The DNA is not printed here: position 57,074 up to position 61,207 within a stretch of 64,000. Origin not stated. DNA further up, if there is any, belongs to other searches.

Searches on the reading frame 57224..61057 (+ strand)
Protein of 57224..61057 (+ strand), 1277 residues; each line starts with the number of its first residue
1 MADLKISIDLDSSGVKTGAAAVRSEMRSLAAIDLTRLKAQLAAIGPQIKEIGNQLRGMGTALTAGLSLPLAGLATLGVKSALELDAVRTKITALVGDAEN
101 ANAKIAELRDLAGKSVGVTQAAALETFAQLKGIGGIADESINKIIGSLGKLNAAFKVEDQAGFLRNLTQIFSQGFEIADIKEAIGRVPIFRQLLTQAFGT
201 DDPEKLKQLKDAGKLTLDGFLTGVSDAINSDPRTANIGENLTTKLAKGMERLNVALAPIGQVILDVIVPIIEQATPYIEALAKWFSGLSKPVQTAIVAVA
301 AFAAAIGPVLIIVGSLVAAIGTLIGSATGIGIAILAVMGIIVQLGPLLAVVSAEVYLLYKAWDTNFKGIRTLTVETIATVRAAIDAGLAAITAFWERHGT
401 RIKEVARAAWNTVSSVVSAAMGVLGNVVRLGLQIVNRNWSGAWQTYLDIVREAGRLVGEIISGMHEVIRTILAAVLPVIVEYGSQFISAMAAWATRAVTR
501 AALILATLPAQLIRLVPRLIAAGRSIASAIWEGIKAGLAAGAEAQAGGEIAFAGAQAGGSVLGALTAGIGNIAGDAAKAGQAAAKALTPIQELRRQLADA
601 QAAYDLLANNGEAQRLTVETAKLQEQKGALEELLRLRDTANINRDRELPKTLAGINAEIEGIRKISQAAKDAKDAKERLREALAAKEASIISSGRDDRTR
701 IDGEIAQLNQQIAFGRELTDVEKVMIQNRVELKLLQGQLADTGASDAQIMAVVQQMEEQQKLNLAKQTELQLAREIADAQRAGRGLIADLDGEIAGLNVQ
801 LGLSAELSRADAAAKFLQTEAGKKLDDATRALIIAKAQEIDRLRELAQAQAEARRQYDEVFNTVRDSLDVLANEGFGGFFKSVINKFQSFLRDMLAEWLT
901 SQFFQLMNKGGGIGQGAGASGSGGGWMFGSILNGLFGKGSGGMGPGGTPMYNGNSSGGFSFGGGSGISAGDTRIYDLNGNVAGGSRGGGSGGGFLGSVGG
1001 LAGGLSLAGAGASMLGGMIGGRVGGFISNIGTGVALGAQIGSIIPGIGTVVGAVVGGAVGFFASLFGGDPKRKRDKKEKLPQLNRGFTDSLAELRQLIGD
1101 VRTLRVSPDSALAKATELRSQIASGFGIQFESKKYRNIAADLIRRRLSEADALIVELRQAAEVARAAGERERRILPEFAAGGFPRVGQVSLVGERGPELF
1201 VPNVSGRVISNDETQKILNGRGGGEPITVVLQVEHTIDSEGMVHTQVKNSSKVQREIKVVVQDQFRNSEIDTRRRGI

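Call 9: search_protein_families(library=phrogs, proteins=[window:57224-61057:+])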
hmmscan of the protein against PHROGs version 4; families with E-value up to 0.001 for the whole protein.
window:57224-61057:+ (1277 aa): 15 families
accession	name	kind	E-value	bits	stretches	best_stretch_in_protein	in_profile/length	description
phrog_1293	-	tail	2.5e-19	69.6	2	193-425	414-607/1424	tail length tape measure protein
phrog_991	-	tail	3.5e-17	62.3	1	241-670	560-923/1966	tail length tape measure protein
phrog_1533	-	tail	5.3e-16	58.4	1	193-392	477-659/1688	tail length tape measure protein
phrog_1272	-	tail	8e-16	58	1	239-535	530-878/1606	tail length tape measure protein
phrog_167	-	tail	9.1e-13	47.8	2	134-589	493-728/1555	tail length tape measure protein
phrog_58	-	tail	2.5e-12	47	1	18-576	275-940/1544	tail length tape measure protein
phrog_5448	-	tail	1.2e-10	40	1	238-614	564-921/3103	tail length tape measure protein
phrog_5493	-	tail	2e-08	34.1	1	47-584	446-974/1102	tail length tape measure protein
phrog_26805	-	unknown function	2.3e-08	33.8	1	239-331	38-130/697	-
phrog_1535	-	tail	2.2e-06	27.1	1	241-475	744-1022/1152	tail length tape measure protein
phrog_4704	-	tail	6.7e-06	26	1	22-114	154-252/625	tail length tape measure protein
phrog_5218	-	unknown function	1.2e-05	24.7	1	247-364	527-651/1599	-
phrog_305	-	tail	7.3e-05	22.5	1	126-672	316-830/1001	tail length tape measure protein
phrog_17020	-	unknown function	0.00011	22.5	1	372-470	17-99/353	-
phrog_33680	-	unknown function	0.00072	18.8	1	1179-1218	633-672/726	-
